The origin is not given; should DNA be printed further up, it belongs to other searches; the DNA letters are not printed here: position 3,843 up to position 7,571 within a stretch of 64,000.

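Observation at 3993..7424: Orphan 1143-aa modular protein with an effector-style leader motif and an architecture I cannot assign to any characterised family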

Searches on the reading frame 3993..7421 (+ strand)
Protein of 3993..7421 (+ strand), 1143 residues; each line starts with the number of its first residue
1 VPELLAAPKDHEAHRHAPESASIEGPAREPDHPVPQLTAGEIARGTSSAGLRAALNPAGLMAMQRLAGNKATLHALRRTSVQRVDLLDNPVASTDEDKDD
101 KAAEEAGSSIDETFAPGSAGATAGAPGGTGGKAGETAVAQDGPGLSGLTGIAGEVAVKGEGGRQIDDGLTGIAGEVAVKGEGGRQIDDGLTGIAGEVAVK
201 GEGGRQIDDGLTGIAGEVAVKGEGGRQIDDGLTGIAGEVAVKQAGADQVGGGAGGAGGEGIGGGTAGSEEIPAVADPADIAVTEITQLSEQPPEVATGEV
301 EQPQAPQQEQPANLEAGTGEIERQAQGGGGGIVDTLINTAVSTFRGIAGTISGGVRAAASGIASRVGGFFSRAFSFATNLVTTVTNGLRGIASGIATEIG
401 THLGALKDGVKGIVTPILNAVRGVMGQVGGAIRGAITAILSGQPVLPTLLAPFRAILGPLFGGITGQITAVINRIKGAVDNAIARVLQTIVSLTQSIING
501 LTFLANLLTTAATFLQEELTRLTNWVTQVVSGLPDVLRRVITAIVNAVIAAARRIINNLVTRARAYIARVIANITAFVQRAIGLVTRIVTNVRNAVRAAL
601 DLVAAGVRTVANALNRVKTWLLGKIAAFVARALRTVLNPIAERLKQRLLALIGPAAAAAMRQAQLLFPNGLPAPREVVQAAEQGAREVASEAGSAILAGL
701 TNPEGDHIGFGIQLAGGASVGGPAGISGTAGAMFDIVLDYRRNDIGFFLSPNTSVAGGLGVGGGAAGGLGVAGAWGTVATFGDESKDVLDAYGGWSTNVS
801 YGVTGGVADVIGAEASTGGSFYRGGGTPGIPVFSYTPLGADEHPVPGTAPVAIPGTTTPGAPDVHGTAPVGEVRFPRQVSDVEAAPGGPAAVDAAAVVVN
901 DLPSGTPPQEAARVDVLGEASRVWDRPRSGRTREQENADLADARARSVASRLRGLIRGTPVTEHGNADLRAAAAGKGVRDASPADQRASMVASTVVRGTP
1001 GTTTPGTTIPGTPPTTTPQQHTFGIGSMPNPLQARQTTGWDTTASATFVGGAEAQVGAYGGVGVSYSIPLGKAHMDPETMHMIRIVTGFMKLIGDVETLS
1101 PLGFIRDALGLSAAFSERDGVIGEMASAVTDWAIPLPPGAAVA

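Call 4: search_protein_families(library=pfam, proteins=[window:3993-7421:+], max_evalue=1)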
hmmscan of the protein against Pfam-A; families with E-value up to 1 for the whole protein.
window:3993-7421:+ (1143 aa): 2 families
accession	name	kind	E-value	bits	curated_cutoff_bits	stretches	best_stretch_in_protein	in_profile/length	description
PF04513.17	Baculo_PEP_C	-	3e-06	27.8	38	2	414-525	18-129/140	Baculovirus polyhedron envelope protein, PEP, C terminus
PF23854.1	DUF7217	-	0.00074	19.7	29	2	540-606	145-210/238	Domain of unknown function (DUF7217)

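Call 5: search_protein_families(library=ncbifam, proteins=[window:3993-7421:+], max_evalue=1)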
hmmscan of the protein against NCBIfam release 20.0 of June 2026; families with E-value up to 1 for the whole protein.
window:3993-7421:+ (1143 aa): 3 families
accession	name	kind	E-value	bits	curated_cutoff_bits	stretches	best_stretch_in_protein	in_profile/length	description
NF038330.1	adhesin_SclA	exception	0.0044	16.7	400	1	119-311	109-304/405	LPXTG-anchored collagen-like adhesin Scl1/SclA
TIGR00207.1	fliG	equivalog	0.042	13.2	226.7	1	550-648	145-238/338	flagellar motor switch protein FliG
NF040870.1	AztC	equivalog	0.069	12.6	350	0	653-693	38-82/277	zinc ABC transporter substrate-binding protein AztC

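Call 8: find_homologous_proteins(query=window:3993-7421:+, max_evalue=0.001)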
Query window:3993-7421:+ (1143 aa): 7 proteins with E <= 0.001 among 8000 candidates.
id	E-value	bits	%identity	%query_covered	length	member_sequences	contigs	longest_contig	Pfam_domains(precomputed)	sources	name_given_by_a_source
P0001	0.0e+0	2340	100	97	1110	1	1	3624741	PF04513.18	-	-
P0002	0.0e+0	1530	77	76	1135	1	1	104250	PF04513.18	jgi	jgi:hypothetical protein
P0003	0.0e+0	1490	76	77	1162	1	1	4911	-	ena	-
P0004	0.0e+0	1426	73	77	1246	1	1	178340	-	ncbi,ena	-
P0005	0.0e+0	1184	74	54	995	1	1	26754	PF04513.18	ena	-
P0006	3.4e-294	997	59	73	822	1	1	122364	PF04513.18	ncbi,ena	-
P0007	1.9e-245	836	49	77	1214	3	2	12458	-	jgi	-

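Call 20: find_encoding_contigs(protein=P0002, flank=10000, max_places=3)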
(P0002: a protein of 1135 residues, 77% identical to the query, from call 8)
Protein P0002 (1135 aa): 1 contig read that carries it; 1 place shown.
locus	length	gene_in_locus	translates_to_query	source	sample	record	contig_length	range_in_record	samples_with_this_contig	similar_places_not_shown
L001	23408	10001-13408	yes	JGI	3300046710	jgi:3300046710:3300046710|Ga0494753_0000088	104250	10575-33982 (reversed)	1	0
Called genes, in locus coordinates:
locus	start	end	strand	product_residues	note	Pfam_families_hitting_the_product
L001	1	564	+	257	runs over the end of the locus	-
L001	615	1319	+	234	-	PF00294:PfkB (weak)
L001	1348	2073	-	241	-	PF02586:SRAP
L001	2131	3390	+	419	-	PF01694:Rhomboid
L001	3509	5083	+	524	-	PF02805:Ada_Zn_binding, PF12833:HTH_18, PF06029:AlkA_N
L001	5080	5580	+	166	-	PF02870:Methyltransf_1N, PF01035:DNA_binding_1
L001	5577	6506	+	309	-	PF00892:EamA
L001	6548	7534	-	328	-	-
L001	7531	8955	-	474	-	PF00672:HAMP (weak), PF00512:HisKA, PF02518:HATPase_c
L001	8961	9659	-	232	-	PF00072:Response_reg, PF00486:Trans_reg_C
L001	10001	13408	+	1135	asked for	PF04513:Baculo_PEP_C (faint)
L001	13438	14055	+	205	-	-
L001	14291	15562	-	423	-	PF00069:Pkinase, PF07714:PK_Tyr_Ser-Thr, PF17667:Pkinase_fungal (weak)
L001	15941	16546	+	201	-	-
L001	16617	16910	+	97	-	-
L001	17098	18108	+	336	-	PF00994:MoCF_biosynth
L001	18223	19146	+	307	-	PF13191:AAA_16 (faint), PF00004:AAA, PF07726:AAA_3 (faint), PF07728:AAA_5, PF13401:AAA_22 (weak)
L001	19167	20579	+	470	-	PF05762:VWA_CoxE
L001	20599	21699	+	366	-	PF02625:XdhC_CoxI, PF13478:XdhC_C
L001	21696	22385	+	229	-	PF12804:NTP_transf_3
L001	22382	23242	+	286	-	PF13649:Methyltransf_25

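Call 21: find_encoding_contigs(protein=P0004, flank=10000, max_places=3)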
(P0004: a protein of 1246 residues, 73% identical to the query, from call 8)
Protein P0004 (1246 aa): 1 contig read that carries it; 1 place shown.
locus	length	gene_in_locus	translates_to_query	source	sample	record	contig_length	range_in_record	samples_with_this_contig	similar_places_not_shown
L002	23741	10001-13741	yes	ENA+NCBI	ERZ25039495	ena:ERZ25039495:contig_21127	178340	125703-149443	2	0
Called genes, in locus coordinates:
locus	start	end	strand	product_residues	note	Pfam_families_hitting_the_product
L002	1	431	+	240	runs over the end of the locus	PF00294:PfkB (weak)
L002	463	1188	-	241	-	PF02586:SRAP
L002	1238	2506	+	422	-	PF01694:Rhomboid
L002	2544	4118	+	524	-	PF02805:Ada_Zn_binding, PF12833:HTH_18, PF06029:AlkA_N, PF00730:HhH-GPD (weak)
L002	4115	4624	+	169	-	PF02870:Methyltransf_1N, PF01035:DNA_binding_1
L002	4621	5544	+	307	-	PF00892:EamA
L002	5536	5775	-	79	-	-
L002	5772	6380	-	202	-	PF07638:Sigma70_ECF, PF04542:Sigma70_r2, PF08281:Sigma70_r4_2, PF04545:Sigma70_r4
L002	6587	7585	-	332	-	PF00535:Glycos_transf_2 (faint)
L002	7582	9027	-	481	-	PF00672:HAMP (weak), PF00512:HisKA, PF02518:HATPase_c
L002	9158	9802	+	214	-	-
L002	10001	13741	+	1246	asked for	-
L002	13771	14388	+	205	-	-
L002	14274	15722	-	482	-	PF00069:Pkinase, PF07714:PK_Tyr_Ser-Thr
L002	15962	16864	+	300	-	PF13401:AAA_22 (weak), PF00004:AAA, PF07726:AAA_3 (faint), PF07728:AAA_5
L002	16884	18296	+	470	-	PF05762:VWA_CoxE, PF13519:VWA_2 (weak)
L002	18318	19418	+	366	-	PF02625:XdhC_CoxI, PF13478:XdhC_C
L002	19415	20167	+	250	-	PF12804:NTP_transf_3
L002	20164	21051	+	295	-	PF13489:Methyltransf_23 (faint), PF08241:Methyltransf_11 (weak), PF08242:Methyltransf_12 (weak), PF13649:Methyltransf_25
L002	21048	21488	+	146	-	PF06240:COXG, PF10604:Polyketide_cyc2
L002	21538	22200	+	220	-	PF00753:Lactamase_B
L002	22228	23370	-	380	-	PF03193:RsgA_GTPase, PF00005:ABC_tran (weak), PF01926:MMR_HSR1 (weak)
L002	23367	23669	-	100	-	-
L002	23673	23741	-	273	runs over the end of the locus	PF01061:ABC2_membrane, PF12698:ABC2_membrane_3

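Call 22: find_encoding_contigs(protein=P0006, flank=10000, max_places=3)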
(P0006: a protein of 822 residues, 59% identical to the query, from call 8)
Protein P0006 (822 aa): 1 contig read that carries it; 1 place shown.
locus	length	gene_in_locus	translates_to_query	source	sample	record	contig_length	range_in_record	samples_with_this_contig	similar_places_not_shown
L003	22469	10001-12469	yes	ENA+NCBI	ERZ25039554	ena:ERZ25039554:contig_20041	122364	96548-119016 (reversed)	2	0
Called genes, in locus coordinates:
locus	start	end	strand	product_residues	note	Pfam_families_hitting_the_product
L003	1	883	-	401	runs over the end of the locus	PF04237:YjbR, PF00290:Trp_syntA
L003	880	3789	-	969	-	PF00218:IGPS, PF00697:PRAI, PF00291:PALP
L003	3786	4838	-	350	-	PF02885:Glycos_trans_3N, PF00591:Glycos_transf_3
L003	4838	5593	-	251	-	PF00117:GATase, PF07722:Peptidase_C26 (weak)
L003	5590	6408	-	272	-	PF00425:Chorismate_bind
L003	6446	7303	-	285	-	PF04715:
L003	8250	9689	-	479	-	-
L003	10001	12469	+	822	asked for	PF04513:Baculo_PEP_C (faint)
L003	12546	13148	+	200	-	-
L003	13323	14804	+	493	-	PF07690:MFS_1, PF00083:Sugar_tr, PF07690:MFS_1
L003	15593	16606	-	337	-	PF04041:Glyco_hydro_130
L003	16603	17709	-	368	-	-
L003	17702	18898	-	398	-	PF13439:Glyco_transf_4, PF00534:Glycos_transf_1, PF13692:Glyco_trans_1_4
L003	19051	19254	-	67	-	PF00313:CSD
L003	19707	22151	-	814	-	PF01832:Glucosaminidase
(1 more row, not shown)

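Call 23: find_encoding_contigs(protein=P0007, flank=10000, max_places=3)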
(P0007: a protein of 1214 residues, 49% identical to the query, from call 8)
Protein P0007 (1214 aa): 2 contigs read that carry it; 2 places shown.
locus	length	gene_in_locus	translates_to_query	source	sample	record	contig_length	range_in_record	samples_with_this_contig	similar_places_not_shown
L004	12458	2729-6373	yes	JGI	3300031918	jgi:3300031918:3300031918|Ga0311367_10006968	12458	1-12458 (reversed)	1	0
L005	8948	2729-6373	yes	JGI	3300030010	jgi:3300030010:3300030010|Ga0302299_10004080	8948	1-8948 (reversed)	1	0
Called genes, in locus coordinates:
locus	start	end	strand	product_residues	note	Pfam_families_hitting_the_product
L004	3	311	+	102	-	?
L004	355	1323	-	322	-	PF14257:DUF4349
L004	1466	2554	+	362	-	PF01068:DNA_ligase_A_M, PF04679:DNA_ligase_A_C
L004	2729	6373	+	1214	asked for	-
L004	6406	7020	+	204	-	-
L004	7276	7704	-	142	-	-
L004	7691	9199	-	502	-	PF21686:LigD_Prim-Pol, PF01896:DNA_primase_S (weak)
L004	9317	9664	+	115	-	PF03795:YCII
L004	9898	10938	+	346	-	PF08281:Sigma70_r4_2, PF20239:DUF6596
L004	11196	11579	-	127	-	PF00903:Glyoxalase, PF22677:Ble-like_N (weak)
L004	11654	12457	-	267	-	PF01566:Nramp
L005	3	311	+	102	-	?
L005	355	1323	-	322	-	PF14257:DUF4349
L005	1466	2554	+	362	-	PF01068:DNA_ligase_A_M, PF04679:DNA_ligase_A_C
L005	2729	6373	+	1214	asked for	-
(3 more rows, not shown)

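Call 28: search_protein_families(library=phrogs, proteins=[window:3993-7421:+], max_evalue=0.1)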
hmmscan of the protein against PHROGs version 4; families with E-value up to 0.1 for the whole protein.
window:3993-7421:+ (1143 aa): 15 families
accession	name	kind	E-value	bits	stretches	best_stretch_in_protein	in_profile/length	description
phrog_58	-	tail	2.2e-14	53.8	1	102-641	434-956/1544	tail length tape measure protein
phrog_1272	-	tail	1.4e-13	50.5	1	331-625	770-1045/1606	tail length tape measure protein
phrog_5448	-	tail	1.1e-11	43.4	1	339-646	1584-1890/3103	tail length tape measure protein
phrog_4200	-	tail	7.7e-11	42.2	1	358-629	268-528/732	tail length tape measure protein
phrog_5493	-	tail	1.8e-09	37.5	1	340-630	571-900/1102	tail length tape measure protein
phrog_1535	-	tail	2.1e-09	37.1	2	413-626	862-1037/1152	tail length tape measure protein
phrog_305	-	tail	2e-07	31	2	406-615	447-651/1001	tail length tape measure protein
phrog_17020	-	unknown function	3e-07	31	1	355-506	64-216/353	-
phrog_7334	-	unknown function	4.6e-07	29.3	1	503-645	3-143/1078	-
phrog_4372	-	tail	5.1e-07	28.5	1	376-615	1105-1319/1681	tail length tape measure protein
phrog_694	-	tail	2.6e-06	27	2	518-619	296-396/851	baseplate hub and tail lysozyme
phrog_167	-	tail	0.00052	18.8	1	337-439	886-988/1555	tail length tape measure protein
phrog_4070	-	tail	0.00061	19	1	471-640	87-233/989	tail length tape measure protein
phrog_1922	-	tail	0.009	15.5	1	537-611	237-308/932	baseplate hub subunit and tail lysozyme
phrog_2114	-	unknown function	0.025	15.2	0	544-620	141-219/242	-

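Call 29: search_solved_structures(query=window:3993-7421:+, max_evalue=1, show_alignments=2)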
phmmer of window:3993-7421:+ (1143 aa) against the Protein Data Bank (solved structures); distinct sequences matched with E-value up to 1: 2.
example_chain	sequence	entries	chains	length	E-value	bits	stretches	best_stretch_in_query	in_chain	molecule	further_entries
6jzl_A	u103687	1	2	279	0.049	15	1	647-788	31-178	S-formylglutathione hydrolase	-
23wm_A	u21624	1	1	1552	0.26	12.6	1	480-587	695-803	PP507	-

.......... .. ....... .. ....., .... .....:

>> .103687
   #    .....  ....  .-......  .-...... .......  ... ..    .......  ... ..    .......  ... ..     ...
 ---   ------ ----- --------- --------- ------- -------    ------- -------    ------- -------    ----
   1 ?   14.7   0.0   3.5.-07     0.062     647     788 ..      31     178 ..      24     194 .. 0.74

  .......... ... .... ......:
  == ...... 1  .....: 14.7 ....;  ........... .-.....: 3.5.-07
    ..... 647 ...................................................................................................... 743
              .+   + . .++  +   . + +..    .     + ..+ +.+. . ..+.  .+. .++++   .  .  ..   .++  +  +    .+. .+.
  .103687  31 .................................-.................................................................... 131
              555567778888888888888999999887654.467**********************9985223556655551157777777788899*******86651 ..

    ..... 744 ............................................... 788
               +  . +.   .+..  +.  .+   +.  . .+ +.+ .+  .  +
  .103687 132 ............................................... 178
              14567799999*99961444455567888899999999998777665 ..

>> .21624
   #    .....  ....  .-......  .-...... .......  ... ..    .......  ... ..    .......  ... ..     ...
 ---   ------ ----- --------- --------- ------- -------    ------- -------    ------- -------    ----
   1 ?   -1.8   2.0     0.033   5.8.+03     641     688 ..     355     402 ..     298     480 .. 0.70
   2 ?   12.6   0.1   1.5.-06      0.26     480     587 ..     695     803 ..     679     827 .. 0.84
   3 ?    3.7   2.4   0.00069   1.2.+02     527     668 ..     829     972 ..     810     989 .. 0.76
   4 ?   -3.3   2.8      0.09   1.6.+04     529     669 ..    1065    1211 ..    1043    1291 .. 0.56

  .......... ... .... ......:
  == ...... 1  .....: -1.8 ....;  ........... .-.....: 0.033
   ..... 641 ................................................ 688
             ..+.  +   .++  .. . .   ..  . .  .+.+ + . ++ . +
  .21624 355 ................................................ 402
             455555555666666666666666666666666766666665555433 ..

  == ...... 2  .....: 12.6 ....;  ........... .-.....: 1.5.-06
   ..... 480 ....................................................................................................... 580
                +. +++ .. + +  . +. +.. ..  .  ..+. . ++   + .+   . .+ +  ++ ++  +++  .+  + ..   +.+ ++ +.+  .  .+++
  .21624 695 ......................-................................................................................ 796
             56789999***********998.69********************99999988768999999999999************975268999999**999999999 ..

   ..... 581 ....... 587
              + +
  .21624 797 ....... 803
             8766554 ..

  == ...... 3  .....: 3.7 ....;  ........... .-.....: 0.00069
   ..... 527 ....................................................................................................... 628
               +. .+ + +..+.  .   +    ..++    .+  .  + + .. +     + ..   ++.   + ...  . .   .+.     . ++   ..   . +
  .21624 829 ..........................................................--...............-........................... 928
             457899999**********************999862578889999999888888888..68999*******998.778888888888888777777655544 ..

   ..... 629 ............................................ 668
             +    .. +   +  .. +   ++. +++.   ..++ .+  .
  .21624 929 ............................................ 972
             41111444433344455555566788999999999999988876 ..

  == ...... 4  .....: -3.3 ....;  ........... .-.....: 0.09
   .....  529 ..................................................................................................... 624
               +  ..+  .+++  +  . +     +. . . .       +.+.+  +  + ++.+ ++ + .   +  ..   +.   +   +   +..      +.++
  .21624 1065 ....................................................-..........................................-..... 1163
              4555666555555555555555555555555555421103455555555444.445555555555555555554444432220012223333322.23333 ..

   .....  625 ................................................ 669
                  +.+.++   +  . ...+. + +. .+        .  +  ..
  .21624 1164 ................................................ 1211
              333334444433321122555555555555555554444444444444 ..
